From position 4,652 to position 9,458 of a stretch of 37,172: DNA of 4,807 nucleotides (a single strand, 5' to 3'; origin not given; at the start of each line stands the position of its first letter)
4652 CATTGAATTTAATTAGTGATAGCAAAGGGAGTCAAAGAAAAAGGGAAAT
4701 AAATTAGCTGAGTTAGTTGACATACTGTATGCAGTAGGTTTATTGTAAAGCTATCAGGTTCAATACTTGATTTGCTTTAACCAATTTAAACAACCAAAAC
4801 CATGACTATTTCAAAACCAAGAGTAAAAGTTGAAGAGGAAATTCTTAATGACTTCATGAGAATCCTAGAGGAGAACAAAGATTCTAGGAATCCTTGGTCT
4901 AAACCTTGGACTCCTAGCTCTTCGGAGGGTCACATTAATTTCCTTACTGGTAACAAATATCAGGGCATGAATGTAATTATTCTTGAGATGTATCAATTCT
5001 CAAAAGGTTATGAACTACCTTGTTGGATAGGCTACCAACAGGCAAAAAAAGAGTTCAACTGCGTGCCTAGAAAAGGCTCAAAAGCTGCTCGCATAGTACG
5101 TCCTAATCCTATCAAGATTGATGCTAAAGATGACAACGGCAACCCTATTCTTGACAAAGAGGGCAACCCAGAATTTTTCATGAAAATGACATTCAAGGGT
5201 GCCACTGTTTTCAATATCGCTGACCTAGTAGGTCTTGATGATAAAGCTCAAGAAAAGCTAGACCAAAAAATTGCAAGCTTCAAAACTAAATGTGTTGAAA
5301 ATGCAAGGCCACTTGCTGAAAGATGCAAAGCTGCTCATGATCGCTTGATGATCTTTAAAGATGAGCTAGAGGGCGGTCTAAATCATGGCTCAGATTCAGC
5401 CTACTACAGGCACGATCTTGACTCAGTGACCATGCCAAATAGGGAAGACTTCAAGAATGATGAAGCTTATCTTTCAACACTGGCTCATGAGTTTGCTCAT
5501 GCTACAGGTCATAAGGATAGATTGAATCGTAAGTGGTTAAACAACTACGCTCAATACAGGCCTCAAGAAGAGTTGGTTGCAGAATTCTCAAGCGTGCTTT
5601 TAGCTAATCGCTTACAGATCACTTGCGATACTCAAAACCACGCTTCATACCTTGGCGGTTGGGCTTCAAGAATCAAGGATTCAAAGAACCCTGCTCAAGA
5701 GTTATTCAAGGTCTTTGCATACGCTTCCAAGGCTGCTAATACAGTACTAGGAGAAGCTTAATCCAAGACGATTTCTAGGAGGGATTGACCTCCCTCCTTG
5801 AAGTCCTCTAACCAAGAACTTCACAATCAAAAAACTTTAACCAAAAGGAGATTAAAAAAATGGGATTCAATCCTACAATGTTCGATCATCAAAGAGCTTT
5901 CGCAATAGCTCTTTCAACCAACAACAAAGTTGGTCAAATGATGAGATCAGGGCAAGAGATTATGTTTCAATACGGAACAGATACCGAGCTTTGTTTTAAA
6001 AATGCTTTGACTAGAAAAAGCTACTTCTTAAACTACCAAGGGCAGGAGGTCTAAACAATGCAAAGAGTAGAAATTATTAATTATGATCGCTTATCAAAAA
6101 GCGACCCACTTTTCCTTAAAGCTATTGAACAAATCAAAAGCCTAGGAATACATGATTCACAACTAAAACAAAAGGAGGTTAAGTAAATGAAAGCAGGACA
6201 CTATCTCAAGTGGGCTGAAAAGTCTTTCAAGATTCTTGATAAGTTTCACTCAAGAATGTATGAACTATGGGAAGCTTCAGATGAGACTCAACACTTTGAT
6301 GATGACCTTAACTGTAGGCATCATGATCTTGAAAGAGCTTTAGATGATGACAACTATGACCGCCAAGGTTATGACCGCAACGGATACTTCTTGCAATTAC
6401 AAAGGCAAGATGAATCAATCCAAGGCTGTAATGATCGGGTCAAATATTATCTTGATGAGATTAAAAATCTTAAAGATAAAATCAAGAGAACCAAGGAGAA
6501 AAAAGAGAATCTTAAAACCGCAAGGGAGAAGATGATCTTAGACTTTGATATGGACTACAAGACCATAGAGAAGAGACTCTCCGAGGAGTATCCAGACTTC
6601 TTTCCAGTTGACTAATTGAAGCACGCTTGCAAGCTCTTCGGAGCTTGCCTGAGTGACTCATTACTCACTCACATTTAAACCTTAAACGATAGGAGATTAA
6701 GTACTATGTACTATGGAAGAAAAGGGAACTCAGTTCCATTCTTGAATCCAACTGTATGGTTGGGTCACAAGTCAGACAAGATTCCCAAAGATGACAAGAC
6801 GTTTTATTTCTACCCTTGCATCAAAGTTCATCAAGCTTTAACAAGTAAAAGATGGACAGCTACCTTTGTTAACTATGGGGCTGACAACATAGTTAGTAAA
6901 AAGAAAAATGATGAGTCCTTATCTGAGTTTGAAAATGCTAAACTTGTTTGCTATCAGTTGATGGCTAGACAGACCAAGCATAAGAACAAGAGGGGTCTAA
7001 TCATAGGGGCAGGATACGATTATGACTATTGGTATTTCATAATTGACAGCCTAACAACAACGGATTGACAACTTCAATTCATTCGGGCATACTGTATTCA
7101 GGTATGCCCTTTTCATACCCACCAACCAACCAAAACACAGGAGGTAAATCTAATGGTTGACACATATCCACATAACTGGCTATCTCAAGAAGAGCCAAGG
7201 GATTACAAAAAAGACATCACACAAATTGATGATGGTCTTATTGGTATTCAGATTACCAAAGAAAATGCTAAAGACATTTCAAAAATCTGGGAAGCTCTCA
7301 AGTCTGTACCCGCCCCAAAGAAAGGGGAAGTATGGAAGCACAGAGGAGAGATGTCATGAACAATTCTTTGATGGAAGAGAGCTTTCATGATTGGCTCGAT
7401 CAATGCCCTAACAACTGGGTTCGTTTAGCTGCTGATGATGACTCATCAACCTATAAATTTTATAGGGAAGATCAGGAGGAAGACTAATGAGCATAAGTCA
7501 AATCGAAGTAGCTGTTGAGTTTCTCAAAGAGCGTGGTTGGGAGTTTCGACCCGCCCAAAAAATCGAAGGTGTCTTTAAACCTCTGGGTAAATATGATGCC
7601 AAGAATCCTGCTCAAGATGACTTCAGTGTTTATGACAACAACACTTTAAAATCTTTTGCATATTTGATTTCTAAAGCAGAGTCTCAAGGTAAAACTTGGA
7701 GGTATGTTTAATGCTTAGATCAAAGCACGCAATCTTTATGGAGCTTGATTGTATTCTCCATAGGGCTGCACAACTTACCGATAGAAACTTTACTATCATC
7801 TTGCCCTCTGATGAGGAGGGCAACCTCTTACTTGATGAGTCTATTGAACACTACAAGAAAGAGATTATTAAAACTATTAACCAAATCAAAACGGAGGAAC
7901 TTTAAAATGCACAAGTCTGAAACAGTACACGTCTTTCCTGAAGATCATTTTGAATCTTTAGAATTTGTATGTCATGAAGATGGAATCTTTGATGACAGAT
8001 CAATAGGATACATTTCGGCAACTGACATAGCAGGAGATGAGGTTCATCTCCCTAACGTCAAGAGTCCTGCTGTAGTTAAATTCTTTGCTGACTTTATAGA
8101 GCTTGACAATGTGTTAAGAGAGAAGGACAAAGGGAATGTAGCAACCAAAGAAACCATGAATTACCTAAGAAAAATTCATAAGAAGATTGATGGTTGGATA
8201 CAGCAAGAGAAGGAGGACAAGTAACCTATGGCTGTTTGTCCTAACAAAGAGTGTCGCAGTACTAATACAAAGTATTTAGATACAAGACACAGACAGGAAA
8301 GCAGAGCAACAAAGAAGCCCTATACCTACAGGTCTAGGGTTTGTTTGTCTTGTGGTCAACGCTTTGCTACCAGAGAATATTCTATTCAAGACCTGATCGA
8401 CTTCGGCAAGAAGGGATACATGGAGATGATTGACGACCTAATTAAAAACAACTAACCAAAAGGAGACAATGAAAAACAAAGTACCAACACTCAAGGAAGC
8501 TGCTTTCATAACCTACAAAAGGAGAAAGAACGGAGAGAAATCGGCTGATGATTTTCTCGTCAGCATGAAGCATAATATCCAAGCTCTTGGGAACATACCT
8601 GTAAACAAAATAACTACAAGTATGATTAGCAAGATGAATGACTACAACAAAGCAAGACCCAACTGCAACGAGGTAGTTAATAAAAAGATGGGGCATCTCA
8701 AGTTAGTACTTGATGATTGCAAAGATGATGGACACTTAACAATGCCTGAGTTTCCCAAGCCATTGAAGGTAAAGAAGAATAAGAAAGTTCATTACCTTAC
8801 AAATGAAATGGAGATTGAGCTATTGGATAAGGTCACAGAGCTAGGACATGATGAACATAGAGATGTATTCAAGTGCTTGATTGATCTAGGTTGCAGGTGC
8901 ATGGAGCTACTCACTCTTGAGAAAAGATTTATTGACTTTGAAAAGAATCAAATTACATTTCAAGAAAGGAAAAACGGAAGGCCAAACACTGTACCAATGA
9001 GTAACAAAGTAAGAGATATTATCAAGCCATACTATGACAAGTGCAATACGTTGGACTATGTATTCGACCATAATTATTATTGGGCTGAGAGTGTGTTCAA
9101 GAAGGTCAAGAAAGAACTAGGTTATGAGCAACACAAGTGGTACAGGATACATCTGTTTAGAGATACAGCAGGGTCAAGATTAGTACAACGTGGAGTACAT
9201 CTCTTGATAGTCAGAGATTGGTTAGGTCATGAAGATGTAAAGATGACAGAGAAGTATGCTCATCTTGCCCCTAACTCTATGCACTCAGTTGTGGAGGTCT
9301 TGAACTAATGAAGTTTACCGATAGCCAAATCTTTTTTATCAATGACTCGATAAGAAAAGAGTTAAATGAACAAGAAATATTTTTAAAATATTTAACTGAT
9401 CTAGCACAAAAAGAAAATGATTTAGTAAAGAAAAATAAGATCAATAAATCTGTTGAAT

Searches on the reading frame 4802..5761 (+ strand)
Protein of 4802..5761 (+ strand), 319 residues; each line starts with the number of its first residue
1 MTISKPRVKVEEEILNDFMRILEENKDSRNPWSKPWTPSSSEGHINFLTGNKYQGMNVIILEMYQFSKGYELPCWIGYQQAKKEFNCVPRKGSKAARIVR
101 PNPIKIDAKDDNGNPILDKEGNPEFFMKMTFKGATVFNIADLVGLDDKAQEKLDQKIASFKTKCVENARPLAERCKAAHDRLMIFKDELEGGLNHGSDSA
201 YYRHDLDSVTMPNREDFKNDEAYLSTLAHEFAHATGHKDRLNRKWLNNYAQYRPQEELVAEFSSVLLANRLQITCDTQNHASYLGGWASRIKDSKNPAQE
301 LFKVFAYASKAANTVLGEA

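Call 34: search_protein_families(library=pfam, proteins=[window:4802-5761:+], max_evalue=0.01)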
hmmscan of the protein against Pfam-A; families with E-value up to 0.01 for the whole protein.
window:4802-5761:+ (319 aa): 2 families
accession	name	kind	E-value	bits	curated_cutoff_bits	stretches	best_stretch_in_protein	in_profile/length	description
PF18818.7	MPTase-PolyVal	-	1.7e-28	99.7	27.5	1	192-296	13-118/126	Zincin-like metallopeptidase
PF08401.16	ArdcN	-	7.1e-19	68.7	22.6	1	20-137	10-123/123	N-terminal domain of anti-restriction factor ArdC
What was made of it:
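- Checked: The integrase is at 8469-9308; the ORF at 4802-5761 is an ArdC-like/zincin protein (call 34).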

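Call 77: search_protein_families(library=phrogs, proteins=[window:4802-5761:+], max_evalue=0.001)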
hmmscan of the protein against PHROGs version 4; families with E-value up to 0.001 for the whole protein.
window:4802-5761:+ (319 aa): 1 family
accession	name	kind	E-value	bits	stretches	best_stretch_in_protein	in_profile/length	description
phrog_7245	-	moron, auxiliary metabolic gene and host takeover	1.4e-62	212.7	1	3-313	3-299/324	anti-restriction protein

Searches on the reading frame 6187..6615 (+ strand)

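Call 34: search_protein_families(library=pfam, proteins=[window:6187-6615:+], max_evalue=0.01)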
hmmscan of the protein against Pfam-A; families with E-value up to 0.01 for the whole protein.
window:6187-6615:+ (142 aa): 3 families
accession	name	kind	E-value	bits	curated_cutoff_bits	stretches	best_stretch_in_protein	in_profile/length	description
PF01920.25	Prefoldin_2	-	0.0026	18.1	27.6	1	45-117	31-103/106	Prefoldin subunit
PF23219.2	LAMB1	-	0.0042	17.2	26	1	70-117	23-70/155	LAMB1-4 helical domain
PF11951.13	Fungal_trans_2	-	0.0078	15.6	21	1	63-133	185-237/384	Fungal specific transcription factor domain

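Call 77: search_protein_families(library=phrogs, proteins=[window:6187-6615:+], max_evalue=0.001)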
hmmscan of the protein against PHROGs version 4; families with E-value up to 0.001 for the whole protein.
window:6187-6615:+ (142 aa): 0 families

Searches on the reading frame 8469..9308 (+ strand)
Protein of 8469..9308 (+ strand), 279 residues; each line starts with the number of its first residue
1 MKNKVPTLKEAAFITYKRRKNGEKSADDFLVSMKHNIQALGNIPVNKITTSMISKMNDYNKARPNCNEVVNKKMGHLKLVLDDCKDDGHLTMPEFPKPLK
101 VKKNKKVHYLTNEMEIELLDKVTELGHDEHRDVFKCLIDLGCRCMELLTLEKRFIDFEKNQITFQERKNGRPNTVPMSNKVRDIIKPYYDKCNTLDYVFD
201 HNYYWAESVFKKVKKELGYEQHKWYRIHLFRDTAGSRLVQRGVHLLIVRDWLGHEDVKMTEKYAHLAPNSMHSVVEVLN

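Call 34: search_protein_families(library=pfam, proteins=[window:8469-9308:+], max_evalue=0.01)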
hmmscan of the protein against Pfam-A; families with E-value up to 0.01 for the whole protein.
window:8469-9308:+ (279 aa): 2 families
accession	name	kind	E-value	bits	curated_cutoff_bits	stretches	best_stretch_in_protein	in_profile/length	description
PF00589.27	Phage_integrase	-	1.6e-20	74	27.1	1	129-268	23-170/172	Phage integrase family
PF13102.12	Phage_int_SAM_5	-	0.00017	22.3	22.3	1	15-96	21-94/98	Phage integrase SAM-like domain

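Call 62: search_dna_similar(query=window:8469-9308:+, collection=phages, mode=protein, max_rows=25, max_evalue=1e-10)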
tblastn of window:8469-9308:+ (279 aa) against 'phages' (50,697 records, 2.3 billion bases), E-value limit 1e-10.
Records with a match: 65; places in all: 65; records where one place covers at least 80% of the query: 36.
Best place of each record, by identity: <60% 65.
By first word of the organism name: Pelagibacter 20; Ralstonia 13; Klebsiella 13; Roseobacter 9; uncultured 4; Prochlorococcus 1; Bordetella 1; Pseudomonas 1; Desulfovibrio 1; Synechococcus 1; and 1 more.
By host as written in the record: Klebsiella pneumoniae 11; Ralstonia solanacearum 8; - 7; Candidatus Pelagibacter sp. HTCC7211 6; Candidatus Pelagibacter sp H2P3alpha 6; Paracoccaceae bacterium strain FZCC0023 5; Candidatus Pelagibacter ubique HTCC1062 5; Ralstonia pseudosolanacearum (NCPPB 4694) 2; and 13 more.
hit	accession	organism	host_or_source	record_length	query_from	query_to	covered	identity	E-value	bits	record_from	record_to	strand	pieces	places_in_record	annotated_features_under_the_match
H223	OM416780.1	Prochlorococcus phage P-SCSP2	Prochlorococcus sp. MED4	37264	1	279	100%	51.8%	4e-78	263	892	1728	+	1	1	integrase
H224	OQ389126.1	Ralstonia phage BOESR1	Ralstonia pseudosolanacearum (NCPPB ...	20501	2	271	97%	28.1%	4e-16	84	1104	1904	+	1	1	integrase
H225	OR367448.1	Ralstonia phage BOESR1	Ralstonia pseudosolanacearum (NCPPB ...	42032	2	271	97%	28.1%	4e-16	84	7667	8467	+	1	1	integrase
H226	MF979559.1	Ralstonia phage DU_RP_I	Ralstonia solanacearum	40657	7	271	95%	28.2%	2e-18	91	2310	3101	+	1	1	putative integrase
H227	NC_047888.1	Ralstonia phage DU_RP_I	Ralstonia solanacearum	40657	7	271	95%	28.2%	2e-18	91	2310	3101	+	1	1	integrase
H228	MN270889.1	Ralstonia phage P-PSG-11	Ralstonia solanacearum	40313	7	271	95%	27.8%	6e-19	92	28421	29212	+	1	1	integrase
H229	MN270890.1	Ralstonia phage P-PSG-11-1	Ralstonia solanacearum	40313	7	271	95%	27.8%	6e-19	92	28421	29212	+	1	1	integrase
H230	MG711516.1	Ralstonia phage RsoP1EGY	Ralstonia solanacearum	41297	7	271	95%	27.8%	4e-18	90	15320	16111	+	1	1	hypothetical protein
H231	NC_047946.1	Ralstonia phage RsoP1EGY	Ralstonia solanacearum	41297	7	271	95%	27.8%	4e-18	90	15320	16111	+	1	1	integrase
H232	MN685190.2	Ralstonia phage vRsoP-WM2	environmental water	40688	7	271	95%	27.8%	4e-18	90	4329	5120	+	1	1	integrase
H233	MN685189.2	Ralstonia phage vRsoP-WF2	environmental water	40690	7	271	95%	27.8%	4e-18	90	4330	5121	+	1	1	integrase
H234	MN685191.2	Ralstonia phage vRsoP-WR2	environmental water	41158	7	271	95%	27.8%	4e-18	90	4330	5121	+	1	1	integrase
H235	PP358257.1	Ralstonia phage PY065YO380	Ralstonia solanacearum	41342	7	271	95%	27.8%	4e-18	90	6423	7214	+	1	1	hypothetical protein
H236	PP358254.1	Ralstonia phage PY04L1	Ralstonia solanacearum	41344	7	271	95%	27.8%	4e-18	90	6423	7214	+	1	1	hypothetical protein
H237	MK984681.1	Bordetella phage vB_BbrP_BB8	Bordetella bronchiseptica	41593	7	278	97%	26.8%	4e-20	96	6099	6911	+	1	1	tyrosine integrase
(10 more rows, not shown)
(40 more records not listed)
